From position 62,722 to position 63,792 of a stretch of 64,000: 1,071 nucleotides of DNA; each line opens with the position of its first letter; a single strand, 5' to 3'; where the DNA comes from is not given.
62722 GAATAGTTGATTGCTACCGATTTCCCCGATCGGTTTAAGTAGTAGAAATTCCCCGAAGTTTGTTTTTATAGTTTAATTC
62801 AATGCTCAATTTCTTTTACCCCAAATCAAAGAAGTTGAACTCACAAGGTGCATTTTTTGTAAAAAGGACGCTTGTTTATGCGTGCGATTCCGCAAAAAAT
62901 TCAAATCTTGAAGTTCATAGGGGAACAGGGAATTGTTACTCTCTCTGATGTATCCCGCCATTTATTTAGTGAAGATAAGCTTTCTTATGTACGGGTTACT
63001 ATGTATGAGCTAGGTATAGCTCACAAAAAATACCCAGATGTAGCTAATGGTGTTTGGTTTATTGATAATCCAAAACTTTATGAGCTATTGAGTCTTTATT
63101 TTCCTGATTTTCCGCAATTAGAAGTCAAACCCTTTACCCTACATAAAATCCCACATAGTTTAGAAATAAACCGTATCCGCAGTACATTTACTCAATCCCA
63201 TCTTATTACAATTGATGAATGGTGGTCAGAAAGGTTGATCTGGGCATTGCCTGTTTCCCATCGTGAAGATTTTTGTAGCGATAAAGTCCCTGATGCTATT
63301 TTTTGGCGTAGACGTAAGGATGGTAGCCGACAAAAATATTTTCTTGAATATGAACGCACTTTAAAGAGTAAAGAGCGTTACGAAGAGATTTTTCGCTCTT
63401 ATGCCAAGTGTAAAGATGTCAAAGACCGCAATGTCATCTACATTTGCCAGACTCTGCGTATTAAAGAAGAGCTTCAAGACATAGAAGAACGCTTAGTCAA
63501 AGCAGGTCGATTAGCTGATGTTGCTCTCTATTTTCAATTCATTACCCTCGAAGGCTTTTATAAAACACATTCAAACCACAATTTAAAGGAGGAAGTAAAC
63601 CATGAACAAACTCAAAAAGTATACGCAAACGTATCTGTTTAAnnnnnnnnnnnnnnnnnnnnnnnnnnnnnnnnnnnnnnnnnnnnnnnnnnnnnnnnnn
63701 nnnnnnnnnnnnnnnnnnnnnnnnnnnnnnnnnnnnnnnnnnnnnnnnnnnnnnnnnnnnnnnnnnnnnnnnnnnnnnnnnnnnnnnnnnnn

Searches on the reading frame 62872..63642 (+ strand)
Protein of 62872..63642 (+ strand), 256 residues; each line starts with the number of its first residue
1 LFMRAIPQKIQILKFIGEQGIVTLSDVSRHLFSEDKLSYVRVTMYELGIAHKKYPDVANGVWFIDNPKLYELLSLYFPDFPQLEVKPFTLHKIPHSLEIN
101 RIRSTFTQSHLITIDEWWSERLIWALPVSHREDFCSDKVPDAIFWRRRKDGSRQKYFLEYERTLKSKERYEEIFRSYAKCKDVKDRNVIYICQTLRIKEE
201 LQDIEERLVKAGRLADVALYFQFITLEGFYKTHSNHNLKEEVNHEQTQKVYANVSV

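Call 7: search_protein_families(library=pfam, proteins=[window:62872-63642:+], max_evalue=0.01)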
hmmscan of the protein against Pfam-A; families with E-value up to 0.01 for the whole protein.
window:62872-63642:+ (256 aa): 0 families

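Call 12: find_encoding_contigs(protein=window:62878-63642:+, flank=10000, max_places=10)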
Protein window:62878-63642:+ (254 aa): no gene with exactly this product is on record in the collection.

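Call 13: find_homologous_proteins(query=window:62878-63639:+)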
Query window:62878-63639:+ (254 aa): 90 proteins with E <= 0.001 among 504 candidates.
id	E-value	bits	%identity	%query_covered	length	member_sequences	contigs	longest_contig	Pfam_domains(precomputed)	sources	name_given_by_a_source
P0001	9.9e-169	577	100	100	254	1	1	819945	-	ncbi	-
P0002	1.1e-129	449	75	99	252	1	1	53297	-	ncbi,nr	ncbi:MAG: hypothetical protein HQL15_01875 [Candidatus Omnitrophica bacterium]|nr:hypothetical prote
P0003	2.1e-117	409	67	99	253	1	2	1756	-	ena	-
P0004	2.0e-105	370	67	99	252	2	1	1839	-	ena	-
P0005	8.5e-104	365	64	99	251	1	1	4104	-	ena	-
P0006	1.3e-101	358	65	94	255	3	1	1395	-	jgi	jgi:hypothetical protein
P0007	2.6e-100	353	64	100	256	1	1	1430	-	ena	-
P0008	8.8e-99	348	65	94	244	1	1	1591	-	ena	-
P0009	4.7e-98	346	66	91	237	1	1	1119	-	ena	-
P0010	4.5e-97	343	64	99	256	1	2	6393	-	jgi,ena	-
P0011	1.4e-92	328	63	94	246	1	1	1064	-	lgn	-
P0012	2.8e-92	327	57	100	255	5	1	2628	-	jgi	-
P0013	3.3e-92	327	61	99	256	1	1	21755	-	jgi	jgi:hypothetical protein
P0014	1.1e-91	325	59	96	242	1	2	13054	-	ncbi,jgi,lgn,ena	-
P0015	1.6e-90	321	59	100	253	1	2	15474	-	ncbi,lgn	-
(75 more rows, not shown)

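Call 14: find_encoding_contigs(protein=P0001, flank=10000, max_places=4)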
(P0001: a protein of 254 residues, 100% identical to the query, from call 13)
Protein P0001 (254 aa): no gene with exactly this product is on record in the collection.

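Call 15: find_encoding_contigs(protein=P0002, flank=10000, max_places=4)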
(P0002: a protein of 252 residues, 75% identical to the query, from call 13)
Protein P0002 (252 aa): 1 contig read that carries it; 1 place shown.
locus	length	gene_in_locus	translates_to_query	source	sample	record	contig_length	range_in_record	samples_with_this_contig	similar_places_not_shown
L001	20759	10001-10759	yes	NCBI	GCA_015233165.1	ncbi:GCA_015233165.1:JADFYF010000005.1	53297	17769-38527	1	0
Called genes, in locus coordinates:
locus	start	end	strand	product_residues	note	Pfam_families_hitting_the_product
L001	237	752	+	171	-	PF07275:ArdA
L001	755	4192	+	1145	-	-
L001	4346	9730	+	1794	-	PF00149:Metallophos (faint)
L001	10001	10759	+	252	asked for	-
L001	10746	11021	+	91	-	PF04956:TrbC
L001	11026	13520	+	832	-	PF11130:TraC_F_IV, PF03135:CagE_TrbE_VirB (weak), PF10412:TrwB_AAD_bind (faint), PF19044:P-loop_TraG, PF12846:AAA_10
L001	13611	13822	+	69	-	-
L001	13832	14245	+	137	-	PF13441:Gly-zipper_YMGG (weak), PF05433:Rick_17kDa_Anti (weak)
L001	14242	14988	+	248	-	-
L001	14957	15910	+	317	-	PF04610:TrbL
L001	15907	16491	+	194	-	PF05309:TraE (weak)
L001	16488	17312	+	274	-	PF03524:CagX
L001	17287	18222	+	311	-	PF03743:TrbI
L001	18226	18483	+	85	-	-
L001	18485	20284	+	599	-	PF12696:TraG-D_C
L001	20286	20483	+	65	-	PF12728:HTH_17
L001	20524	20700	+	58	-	PF13411:MerR_1, PF00376:MerR (weak)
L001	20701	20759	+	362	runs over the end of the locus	PF24624:Int_N, PF00589:Phage_integrase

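Call 18: find_related_loci(query=A1, collection=genome_contigs, flank=10000)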
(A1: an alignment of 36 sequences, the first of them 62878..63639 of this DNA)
Query A1 (254 aa) in genome_contigs; peptide patterns used: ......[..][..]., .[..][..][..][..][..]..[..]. (x = any residue, [..] = any of these).
49 stretches matched a pattern; 30 encode a relative of the query (tblastn E <= 1e-3); 29 distinct loci.
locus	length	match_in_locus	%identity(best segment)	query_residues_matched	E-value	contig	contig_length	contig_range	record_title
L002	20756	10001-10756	75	1-252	1e-134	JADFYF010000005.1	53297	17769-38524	MAG: Candidatus Omnitrophota bacterium isolate nDJH6bin18 nDJH6_bin18_NODE_5_length_53297_cov_3.479669, whole genome sho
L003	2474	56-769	64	1-241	4e-109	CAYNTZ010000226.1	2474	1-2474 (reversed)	MAG TPA_asm: uncultured Planctomycetales bacterium isolate SRP150892_co1_50 genome assembly, contig: NODE_57435_length_2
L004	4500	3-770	64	1-252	2e-102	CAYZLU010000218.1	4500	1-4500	MAG TPA_asm: uncultured Planctomycetales bacterium isolate binchicken_co241_372 genome assembly, contig: NODE_23943_leng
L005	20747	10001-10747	56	1-248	3e-94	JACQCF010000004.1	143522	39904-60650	MAG: Candidatus Omnitrophota bacterium isolate NC_groundwater_961_Pr1_S-0.2um_46_24 Montesol18-Sp2_coassembly_scaffold_2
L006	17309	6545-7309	55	1-254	1e-91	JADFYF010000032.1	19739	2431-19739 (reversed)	MAG: Candidatus Omnitrophota bacterium isolate nDJH6bin18 nDJH6_bin18_NODE_32_length_19739_cov_2.387110, whole genome sh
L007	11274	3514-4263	55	3-253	3e-90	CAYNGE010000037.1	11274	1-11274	MAG TPA_asm: uncultured Planctomycetales bacterium isolate binchicken_co162_605 genome assembly, contig: NODE_14269_leng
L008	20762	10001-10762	53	1-254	7e-90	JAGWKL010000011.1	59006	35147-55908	MAG: Candidatus Omnitrophota bacterium isolate REEB160 contig-150_438, whole genome shotgun sequence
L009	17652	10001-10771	52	1-254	2e-85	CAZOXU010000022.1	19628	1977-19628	MAG TPA_asm: uncultured Planctomycetales bacterium isolate SRP278252_co2_25 genome assembly, contig: NODE_5644_length_19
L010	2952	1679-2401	54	1-240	8e-83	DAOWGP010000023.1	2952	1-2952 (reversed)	MAG TPA_asm: Candidatus Omnitrophota bacterium isolate CSMAG_1994 CSMAG_1994_k141_3478364_length_2952_cov_95.3871, whole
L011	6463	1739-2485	50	1-247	2e-80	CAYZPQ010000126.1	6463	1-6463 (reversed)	MAG TPA_asm: uncultured Planctomycetales bacterium isolate SRP219642_co4_193 genome assembly, contig: NODE_20511_length_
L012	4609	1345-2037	54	1-231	3e-79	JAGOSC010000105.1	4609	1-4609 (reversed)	MAG: Candidatus Omnitrophota bacterium isolate Gw_Eff_bin_307 Gw_Eff_67794_length_4609_cov_5.039714, whole genome shotgu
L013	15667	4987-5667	54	1-227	4e-75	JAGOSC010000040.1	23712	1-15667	MAG: Candidatus Omnitrophota bacterium isolate Gw_Eff_bin_307 Gw_Eff_4237_length_23712_cov_5.256519, whole genome shotgu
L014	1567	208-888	52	1-227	2e-78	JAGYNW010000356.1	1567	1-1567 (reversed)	MAG: Candidatus Omnitrophota bacterium isolate M55B153 356, whole genome shotgun sequence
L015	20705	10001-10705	50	1-235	1e-72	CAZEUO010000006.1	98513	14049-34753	MAG TPA_asm: uncultured Planctomycetales bacterium isolate SRP178908_co1_326 genome assembly, contig: NODE_93_length_985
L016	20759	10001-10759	44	1-252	2e-71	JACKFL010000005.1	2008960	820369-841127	MAG: Candidatus Omnitrophota bacterium isolate HK-STAS-OMNI-4 HK-STAS-OMNI-4_5, whole genome shotgun sequence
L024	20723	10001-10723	43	2-248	2e-64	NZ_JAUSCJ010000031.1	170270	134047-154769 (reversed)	MAG: Phenylobacterium sp. isolate E14_concoct.bin.108 E14_k141_359132, whole genome shotgun sequence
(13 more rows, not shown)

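Call 19: search_protein_families(library=pfam, alignment_id=A1, max_evalue=1)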
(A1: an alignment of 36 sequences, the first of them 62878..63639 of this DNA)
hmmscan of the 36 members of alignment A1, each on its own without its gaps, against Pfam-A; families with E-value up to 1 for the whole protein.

A. member 1, window:62878-63639:+ (254 aa): 2 families
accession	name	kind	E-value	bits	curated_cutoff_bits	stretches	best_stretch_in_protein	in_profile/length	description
PF11032.14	ApoM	-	0.088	12.9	22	1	134-184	126-174/188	ApoM domain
PF13814.12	Replic_Relax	-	0.09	13.3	25.3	1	90-177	94-181/191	Replication-relaxation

B. families by the number of members that match (of 36 scanned): 18 families
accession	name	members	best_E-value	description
PF13814.12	Replic_Relax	15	2e-07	Replication-relaxation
PF02510.20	SPAN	2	0.059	Surface presentation of antigen domain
PF17684.7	SCAB-PH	2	0.084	PH domain of plant-specific actin-binding protein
PF08220.18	HTH_DeoR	2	0.16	DeoR-like helix-turn-helix domain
PF22751.1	DUF488-N3a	1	0.061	Active DUF488-N3 subclade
PF23911.1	DUF7253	1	0.066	Domain of unknown function (DUF7253)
PF16739.11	CARD_2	1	0.083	Caspase recruitment domain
PF00413.30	Peptidase_M10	1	0.087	Matrixin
PF11032.14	ApoM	1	0.088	ApoM domain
PF08340.16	YicC-like_C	1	0.094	Endoribonuclease YicC-like, C-terminal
PF15280.11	BORA_N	1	0.11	Protein aurora borealis N-terminus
PF19789.6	DUF6273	1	0.12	Domain of unknown function (DUF6273)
PF23066.1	PH_21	1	0.15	C-Maf-inducing protein PH domain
PF15612.11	WHIM1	1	0.17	WSTF, HB1, Itc1p, MBD9 motif 1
PF02498.22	Bro-N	1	0.18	BRO family, N-terminal domain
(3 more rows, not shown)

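Call 26: find_related_loci(query=A1, collection=metagenome_contigs, flank=6000)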
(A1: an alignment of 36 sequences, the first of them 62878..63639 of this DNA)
Query A1 (254 aa) in metagenome_contigs; peptide patterns used: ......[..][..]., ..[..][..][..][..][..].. (x = any residue, [..] = any of these).
167 stretches matched a pattern; 40 encode a relative of the query (tblastn E <= 1e-3); 40 distinct loci.
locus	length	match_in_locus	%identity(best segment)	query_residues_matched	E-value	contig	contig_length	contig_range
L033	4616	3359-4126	64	1-252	1e-102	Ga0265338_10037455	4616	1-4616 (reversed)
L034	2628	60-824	57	1-254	7e-102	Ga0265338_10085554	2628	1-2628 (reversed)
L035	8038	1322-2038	59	1-243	5e-98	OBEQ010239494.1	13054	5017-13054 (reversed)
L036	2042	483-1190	59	1-236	4e-100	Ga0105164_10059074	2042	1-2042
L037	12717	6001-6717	56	1-239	2e-92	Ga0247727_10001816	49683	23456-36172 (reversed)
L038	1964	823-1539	57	1-239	6e-96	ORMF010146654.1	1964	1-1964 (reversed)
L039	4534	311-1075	53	1-254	5e-91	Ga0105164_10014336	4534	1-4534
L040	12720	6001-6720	55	1-240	5e-89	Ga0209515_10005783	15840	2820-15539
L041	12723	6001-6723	54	1-241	2e-88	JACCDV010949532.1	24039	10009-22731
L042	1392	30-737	53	4-239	2e-92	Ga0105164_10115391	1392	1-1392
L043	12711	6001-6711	53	4-240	3e-82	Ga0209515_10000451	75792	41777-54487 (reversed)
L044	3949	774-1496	51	1-241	1e-81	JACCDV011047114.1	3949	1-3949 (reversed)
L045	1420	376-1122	50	1-247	6e-86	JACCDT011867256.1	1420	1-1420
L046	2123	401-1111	53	1-238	6e-84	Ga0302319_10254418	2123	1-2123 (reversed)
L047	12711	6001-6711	53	4-239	6e-81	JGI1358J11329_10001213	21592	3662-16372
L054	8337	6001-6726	46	6-245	3e-67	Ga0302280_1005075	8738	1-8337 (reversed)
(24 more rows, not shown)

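Call 34: search_dna_similar(query=window:62878-63639:+, collection=plasmids, mode=protein, max_evalue=1, max_rows=30)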
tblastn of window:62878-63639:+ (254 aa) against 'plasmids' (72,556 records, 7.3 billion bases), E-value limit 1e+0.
Records with a match: 11; places in all: 12; records where one place covers at least 80% of the query: 0.
Best place of each record, by identity: <60% 11.
By first word of the organism name: Enterococcus 3; Acinetobacter 3; Yersinia 2; Bacillus 2; Spongiibacter 1.
By predicted mobility (MOB-suite, as given by PLSDB): mobilizable 6; non-mobilizable 5.
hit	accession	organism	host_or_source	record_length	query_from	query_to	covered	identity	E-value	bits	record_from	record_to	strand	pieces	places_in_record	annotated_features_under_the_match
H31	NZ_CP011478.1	Spongiibacter sp. IMCC21906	Bacteria,seawater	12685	83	208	50%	30.3%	6e-1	39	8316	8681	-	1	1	hypothetical protein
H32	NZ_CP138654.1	Enterococcus faecalis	animal,Pig rectum feces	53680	86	207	48%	30.5%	3e-1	40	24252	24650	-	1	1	helix-turn-helix domain-containing protein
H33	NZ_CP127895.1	Acinetobacter sp. SAAs470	cell culture,lake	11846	83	190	43%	31.8%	1e-1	41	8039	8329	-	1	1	mobC: MobC family replication-relaxation protein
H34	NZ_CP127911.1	Acinetobacter sp. SAAs474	cell culture,lake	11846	83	190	43%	31.8%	1e-1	41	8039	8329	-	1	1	mobC: MobC family replication-relaxation protein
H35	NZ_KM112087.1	Yersinia pestis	Citellophilus tesquorum (flea)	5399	85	243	63%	21.3%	2e-1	40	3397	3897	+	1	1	replication-relaxation family protein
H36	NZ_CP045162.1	Yersinia pestis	Cell culture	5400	85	243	63%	21.3%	2e-1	40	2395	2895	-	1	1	helix-turn-helix domain-containing protein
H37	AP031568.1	Acinetobacter towneri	-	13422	82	190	43%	28.6%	2e-1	40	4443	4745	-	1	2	hypothetical protein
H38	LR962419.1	Enterococcus faecalis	-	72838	137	207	28%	37.0%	9e-1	39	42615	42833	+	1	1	none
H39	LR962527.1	Enterococcus faecalis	-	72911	137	207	28%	37.0%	9e-1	39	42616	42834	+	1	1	none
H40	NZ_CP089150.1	Bacillus subtilis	single cell,Nuruk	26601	135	213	31%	25.3%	4e-1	39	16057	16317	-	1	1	hypothetical protein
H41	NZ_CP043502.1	Bacillus paralicheniformis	cell culture,tomato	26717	135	213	31%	25.3%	4e-1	39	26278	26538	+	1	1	hypothetical protein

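Call 35: search_protein_families(library=ncbifam, alignment_id=A1, max_evalue=1)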
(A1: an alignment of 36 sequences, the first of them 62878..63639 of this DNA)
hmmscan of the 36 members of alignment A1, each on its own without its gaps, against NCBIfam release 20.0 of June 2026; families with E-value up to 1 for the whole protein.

A. member 1, window:62878-63639:+ (254 aa): 2 families
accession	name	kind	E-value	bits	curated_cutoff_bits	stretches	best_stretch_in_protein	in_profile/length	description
NF041423.1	MobC_subf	subfamily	1.5e-09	37.5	200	1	78-202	94-208/240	MobC family replication-relaxation protein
NF011645.0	PRK15063.1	equivalog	0.23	10.2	562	1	196-246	321-371/430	isocitrate lyase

B. families by the number of members that match (of 36 scanned): 16 families
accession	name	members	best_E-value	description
NF041423.1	MobC_subf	36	5.9e-18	MobC family replication-relaxation protein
NF004540.0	PRK05888.2-1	2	0.00017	NADH-quinone oxidoreductase subunit NuoI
NF053660.1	ORF80_fam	2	0.0088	ORF80 family leucine zipper DNA-binding protein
TIGR01704.1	MTA_SAH-Nsdase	2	0.0093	5'-methylthioadenosine/S-adenosylhomocysteine nucleosidase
NF040890.1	trans_reg_YgbI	2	0.054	DNA-binding transcriptional repressor YgbI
NF008165.0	PRK10917.1-3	2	0.096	ATP-dependent DNA helicase RecG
NF009755.0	PRK13261.2-1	1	0.00071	urease accessory protein UreE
NF006797.0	PRK09300.1-5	1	0.0014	tRNA splicing endonuclease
NF047857.1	LipGcvHLiptaseLipL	1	0.0016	lipoyl-[GcvH]:protein N-lipoyltransferase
NF008470.0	PRK11365.1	1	0.012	aliphatic sulfonate ABC transporter permease SsuC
NF007753.1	PRK10434.1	1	0.051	glucitol operon DNA-binding transcriptional repressor SrlR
NF033109.1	sensor_MecR1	1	0.076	beta-lactam sensor/signal transducer MecR1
NF006817.0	PRK09336.1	1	0.15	30S ribosomal protein S30e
NF003035.0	PRK03922.1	1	0.15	hypothetical protein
TIGR03234.1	OH-pyruv-isom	1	0.16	hydroxypyruvate isomerase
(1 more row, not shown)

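Call 36: get_annotated_region(hit=H32, flank=3000)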
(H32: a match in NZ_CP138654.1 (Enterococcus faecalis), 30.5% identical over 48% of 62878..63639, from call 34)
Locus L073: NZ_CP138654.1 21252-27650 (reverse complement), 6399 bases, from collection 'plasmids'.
description: Enterococcus faecalis strain ES-109 plasmid unnamed1, complete sequence
organism: Enterococcus faecalis (NCBI taxid 1351)
taxonomy: Bacteria; Bacillota; Bacilli; Lactobacillales; Enterococcaceae; Enterococcus; Enterococcus faecalis
host: -; source: animal,Pig rectum feces; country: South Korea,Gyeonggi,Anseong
typing (MOB-suite, as given by PLSDB): mobilizable; relaxase MOBC
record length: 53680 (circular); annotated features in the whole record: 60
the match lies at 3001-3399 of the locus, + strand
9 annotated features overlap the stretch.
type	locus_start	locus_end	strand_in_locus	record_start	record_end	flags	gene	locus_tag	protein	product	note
CDS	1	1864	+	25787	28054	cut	-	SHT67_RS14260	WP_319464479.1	TraM recognition domain-containing protein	-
CDS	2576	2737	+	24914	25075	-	-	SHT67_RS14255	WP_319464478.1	hypothetical protein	-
CDS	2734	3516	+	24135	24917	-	-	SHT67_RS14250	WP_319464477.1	helix-turn-helix domain-containing protein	-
CDS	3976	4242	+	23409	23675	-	-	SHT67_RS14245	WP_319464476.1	hypothetical protein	-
CDS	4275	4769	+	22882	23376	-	-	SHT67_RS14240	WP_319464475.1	J domain-containing protein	GO:0006457 - protein folding [Evidence IEA]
CDS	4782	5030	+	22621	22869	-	-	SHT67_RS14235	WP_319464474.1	DUF3850 domain-containing protein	-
CDS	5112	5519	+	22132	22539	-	-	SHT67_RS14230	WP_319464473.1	single-stranded DNA-binding protein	-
CDS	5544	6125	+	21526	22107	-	-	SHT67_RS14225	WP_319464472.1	thermonuclease family protein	-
CDS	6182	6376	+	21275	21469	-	-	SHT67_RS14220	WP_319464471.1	alpha-glucosidase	-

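Call 37: get_annotated_region(hit=H33, flank=2500)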
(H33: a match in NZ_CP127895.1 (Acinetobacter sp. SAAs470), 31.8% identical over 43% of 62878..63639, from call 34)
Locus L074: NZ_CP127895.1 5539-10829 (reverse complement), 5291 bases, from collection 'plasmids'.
description: Acinetobacter sp. SAAs470 plasmid p10SAAs470, complete sequence
organism: Acinetobacter sp. SAAs470 (NCBI taxid 3036709)
taxonomy: Bacteria; Pseudomonadota; Gammaproteobacteria; Moraxellales; Moraxellaceae; Acinetobacter; Acinetobacter sp. SAAs470
host: -; source: cell culture,lake; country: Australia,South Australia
typing (MOB-suite, as given by PLSDB): non-mobilizable; replicon rep_cluster_1254
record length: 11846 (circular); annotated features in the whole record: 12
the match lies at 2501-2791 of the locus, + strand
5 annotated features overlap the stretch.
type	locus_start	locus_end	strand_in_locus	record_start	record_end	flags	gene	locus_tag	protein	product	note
CDS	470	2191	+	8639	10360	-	-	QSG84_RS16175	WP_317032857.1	type IV secretory system conjugative DNA transfer family protein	-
CDS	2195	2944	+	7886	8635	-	mobC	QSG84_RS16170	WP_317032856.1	MobC family replication-relaxation protein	-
CDS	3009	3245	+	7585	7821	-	-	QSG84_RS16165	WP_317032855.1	hypothetical protein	-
CDS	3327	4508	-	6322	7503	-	-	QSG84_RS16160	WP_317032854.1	MvaI/BcnI family restriction endonuclease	-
CDS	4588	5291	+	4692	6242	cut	-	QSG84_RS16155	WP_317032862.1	DNA cytosine methyltransferase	GO:0006304 - DNA modification [Evidence IEA]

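Call 41: predict_structure(alignment_id=A1)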
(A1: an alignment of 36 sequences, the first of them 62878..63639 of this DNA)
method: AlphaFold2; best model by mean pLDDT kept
length: 254 residues; sequences in the alignment: 36
mean_pLDDT: 88.4   pTM: 0.84
mean pLDDT of the five models: 88.4, 88.2, 88.1, 87.9, 87.5
residues with pLDDT >= 90: 195; 70-90: 32; 50-70: 7; < 50: 20
segments of 3 or more residues with pLDDT < 50: 235-254
pLDDT, mean of each block of 10 residues (from residue 1): 88 96 95 94 97 94 95 91 87 96 93 94 84 79 94 97 94 92 96 98 98 96 97 54 34 32
secondary structure, 60 per line:
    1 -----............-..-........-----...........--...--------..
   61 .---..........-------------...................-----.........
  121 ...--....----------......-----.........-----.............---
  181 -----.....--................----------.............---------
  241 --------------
elements in order: H6-17 H22-29 H35-45 E48-50 E59-61 H65-74 H88-106 E112-117 H118-123 H126-129 E140-145 E151-159 H165-177 E186-190 H193-208 E219-223 H224-231

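Call 43: search_protein_families(library=pfam, proteins=[L001:755-4192:+, L001:4346-9730:+, L001:14242-14988:+, L001:18226-18483:+, L001:18485-20284:+], max_evalue=0.01)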
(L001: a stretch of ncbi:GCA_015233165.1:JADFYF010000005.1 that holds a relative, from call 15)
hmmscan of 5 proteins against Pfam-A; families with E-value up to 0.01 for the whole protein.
L001:755-4192:+ (1145 aa): 0 families

L001:4346-9730:+ (1794 aa): 2 families
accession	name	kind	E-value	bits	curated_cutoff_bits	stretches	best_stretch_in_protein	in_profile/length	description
PF00149.33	Metallophos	-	9e-08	33.2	21.5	1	742-887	3-116/191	Calcineurin-like phosphoesterase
PF00498.31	FHA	-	0.0061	17.4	20.7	0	1400-1449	2-47/67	FHA domain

L001:14242-14988:+ (248 aa): 0 families

L001:18226-18483:+ (85 aa): 1 family
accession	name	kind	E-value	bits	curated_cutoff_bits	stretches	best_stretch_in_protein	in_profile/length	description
PF09676.15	TraV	-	0.0033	18.8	21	1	34-80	84-128/128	Type IV conjugative transfer system lipoprotein (TraV)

L001:18485-20284:+ (599 aa): 3 families
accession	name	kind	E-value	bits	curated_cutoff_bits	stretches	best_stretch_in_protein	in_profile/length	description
PF12696.13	TraG-D_C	-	4.4e-09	36.8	22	1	398-518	2-125/126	TraM recognition site of TraD and TraG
PF01935.23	DUF87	-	3e-05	24.7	23.2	1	145-189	24-68/220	Helicase HerA, central domain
PF10412.15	TrwB_AAD_bind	-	0.00014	21.3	20.5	0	137-184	8-54/387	Type IV secretion-system coupling protein DNA-binding domain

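Call 72: search_protein_families(library=pfam, proteins=[L024:5538-9749:+, L054:1935-5798:+, L024:4469-5140:+, L054:886-1341:+], max_evalue=0.1)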
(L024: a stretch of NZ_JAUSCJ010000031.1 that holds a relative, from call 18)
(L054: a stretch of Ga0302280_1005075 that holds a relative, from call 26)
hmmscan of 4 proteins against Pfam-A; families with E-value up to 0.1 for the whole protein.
L024:5538-9749:+ (1403 aa): 2 families
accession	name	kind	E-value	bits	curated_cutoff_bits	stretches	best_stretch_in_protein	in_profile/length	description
PF00226.36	DnaJ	-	5.6e-12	46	27.8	1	1243-1300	1-56/63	DnaJ domain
PF12652.12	CotJB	-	0.077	13.6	29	0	1275-1311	22-58/76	CotJB protein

L054:1935-5798:+ (1287 aa): 0 families

L024:4469-5140:+ (223 aa): 0 families

L054:886-1341:+ (151 aa): 2 families
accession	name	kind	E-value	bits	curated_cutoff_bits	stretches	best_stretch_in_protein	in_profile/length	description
PF13650.11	Asp_protease_2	-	0.0051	17.9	24.3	1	44-125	12-88/90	Aspartyl protease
PF13975.11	gag-asp_proteas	-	0.02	15.9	28.2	1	44-104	12-72/92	gag-polyprotein putative aspartyl protease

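Call 81: fold_search(model_id=the predicted structure, library=pdb)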
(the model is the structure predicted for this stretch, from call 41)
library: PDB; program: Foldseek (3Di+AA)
matches with E <= 10: 647; with E <= 0.001: 0
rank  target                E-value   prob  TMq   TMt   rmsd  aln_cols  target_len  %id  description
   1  7tm4                  2.0e-02  0.12  0.14  0.10  16.8       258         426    8  Crystal structure of apo 3-phosphoshikimate 1-carboxyvinyltransferase from Klebsiella pneumoniae (released 2022-02-02)
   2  6pcp_A                3.0e-02  1.00  0.25  0.43   3.2        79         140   20  Mechanism for regulation of DNA binding of Bordetella bronchiseptica BpsR by 6-hydroxynicotinic acid (released 2019-11-06)
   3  2nnn_A                3.7e-02  0.99  0.25  0.44   3.3        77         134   17  Crystal structure of probable transcriptional regulator from Pseudomonas aeruginosa (released 2006-11-21)
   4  4yif_B                4.7e-02  0.99  0.25  0.42   3.8        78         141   13  Crystal structure of Rv0880 (released 2015-06-10)
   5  6abq_A                5.4e-02  0.99  0.24  0.52   2.6        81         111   18  Crystal structure of transcription factor from Listeria monocytogenes (released 2019-06-05)
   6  6pcp_C                5.7e-02  0.99  0.25  0.43   3.2        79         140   20  Mechanism for regulation of DNA binding of Bordetella bronchiseptica BpsR by 6-hydroxynicotinic acid (released 2019-11-06)
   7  6pco_A                6.1e-02  0.99  0.24  0.41   2.8        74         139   22  Mechanism for regulation of DNA binding of Bordetella bronchiseptica BpsR by 6-hydroxynicotinic acid (released 2019-11-06)
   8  22oz_D                6.1e-02  0.99  0.25  0.37   3.5        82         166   22  Structural insights into HpaR-mediated recognition of hrpX and hrpG in Xanthomonas campestris pv. campestris (released 2026-03-11)
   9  2nnn_D                6.1e-02  0.87  0.23  0.40   9.9       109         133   13  Crystal structure of probable transcriptional regulator from Pseudomonas aeruginosa (released 2006-11-21)
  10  4zzl_A                6.5e-02  0.99  0.24  0.40   3.7        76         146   16  MexR R21W derepressor mutant causing multidrug resistance in P. aeruginosa by mexAB-oprM efflux pump expression (released 2016-07-27)
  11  2nnn_C                6.5e-02  0.97  0.24  0.42   3.3        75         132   20  Crystal structure of probable transcriptional regulator from Pseudomonas aeruginosa (released 2006-11-21)
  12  4xrf                  6.9e-02  0.82  0.22  0.38  10.7       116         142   15  Crystal structure of MepR like protein complexed with pseudoligands (released 2016-02-10)
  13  1wtd_B                6.9e-02  0.38  0.30  0.28  13.2       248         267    9  Crystal structure of type II restrcition endonuclease, EcoO109I DNA-free form (released 2004-12-14)
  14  6jbx_B                8.4e-02  0.99  0.25  0.43   3.3        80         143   19  Crystal structure of Streptococcus pneumoniae FabT in complex with DNA (released 2019-07-24)
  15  5e1z                  8.4e-02  0.97  0.25  0.36   3.4        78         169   19  Crystal structure of the organohalide sensing RdhR-CbdbA1625 transcriptional regulator in the 2,4-dichlorophenol bound f (released 2016-10-05)
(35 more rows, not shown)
